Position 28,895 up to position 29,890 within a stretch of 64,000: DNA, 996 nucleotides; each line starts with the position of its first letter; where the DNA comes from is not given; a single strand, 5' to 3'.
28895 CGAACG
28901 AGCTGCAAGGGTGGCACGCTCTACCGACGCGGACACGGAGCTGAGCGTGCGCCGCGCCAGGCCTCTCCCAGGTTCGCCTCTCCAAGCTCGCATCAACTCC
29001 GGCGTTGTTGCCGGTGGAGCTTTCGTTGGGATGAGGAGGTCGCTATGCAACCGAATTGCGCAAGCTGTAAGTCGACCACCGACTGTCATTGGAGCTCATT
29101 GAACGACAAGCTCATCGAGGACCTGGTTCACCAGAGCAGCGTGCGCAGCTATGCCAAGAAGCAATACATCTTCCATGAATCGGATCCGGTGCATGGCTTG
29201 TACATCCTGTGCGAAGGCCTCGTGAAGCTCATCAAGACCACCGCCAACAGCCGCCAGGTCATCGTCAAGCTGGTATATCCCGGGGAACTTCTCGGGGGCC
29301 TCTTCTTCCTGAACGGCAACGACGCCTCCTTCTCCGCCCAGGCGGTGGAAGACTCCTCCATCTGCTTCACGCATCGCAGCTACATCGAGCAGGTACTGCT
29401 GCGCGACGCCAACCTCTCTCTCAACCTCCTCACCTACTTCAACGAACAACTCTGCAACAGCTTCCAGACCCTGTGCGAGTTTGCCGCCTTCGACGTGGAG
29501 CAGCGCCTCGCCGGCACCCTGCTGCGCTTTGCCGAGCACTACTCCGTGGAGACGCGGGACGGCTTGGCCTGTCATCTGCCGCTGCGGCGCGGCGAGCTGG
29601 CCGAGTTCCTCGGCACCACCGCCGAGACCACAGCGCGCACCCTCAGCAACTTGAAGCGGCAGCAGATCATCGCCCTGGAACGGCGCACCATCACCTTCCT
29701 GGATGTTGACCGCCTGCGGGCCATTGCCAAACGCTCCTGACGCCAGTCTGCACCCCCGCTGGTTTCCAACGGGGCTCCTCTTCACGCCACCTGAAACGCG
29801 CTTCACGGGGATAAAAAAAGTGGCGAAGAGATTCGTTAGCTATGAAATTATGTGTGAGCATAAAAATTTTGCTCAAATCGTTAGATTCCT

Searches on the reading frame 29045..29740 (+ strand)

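Call 107: search_protein_families(library=pfam, proteins=[window:29045-29740:+], max_evalue=0.00001)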
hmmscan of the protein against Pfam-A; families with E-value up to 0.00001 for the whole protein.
window:29045-29740:+ (231 aa): 3 families
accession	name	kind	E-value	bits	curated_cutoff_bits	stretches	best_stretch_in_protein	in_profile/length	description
PF00027.35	cNMP_binding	-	2.4e-19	69.5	27.5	1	34-120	2-88/89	Cyclic nucleotide-binding domain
PF13545.12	HTH_Crp_2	-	5.8e-17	61.8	27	1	153-227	1-70/70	Crp-like helix-turn-helix domain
PF00325.26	Crp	-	9.7e-06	25.7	21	0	178-209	1-32/32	Bacterial regulatory proteins, crp family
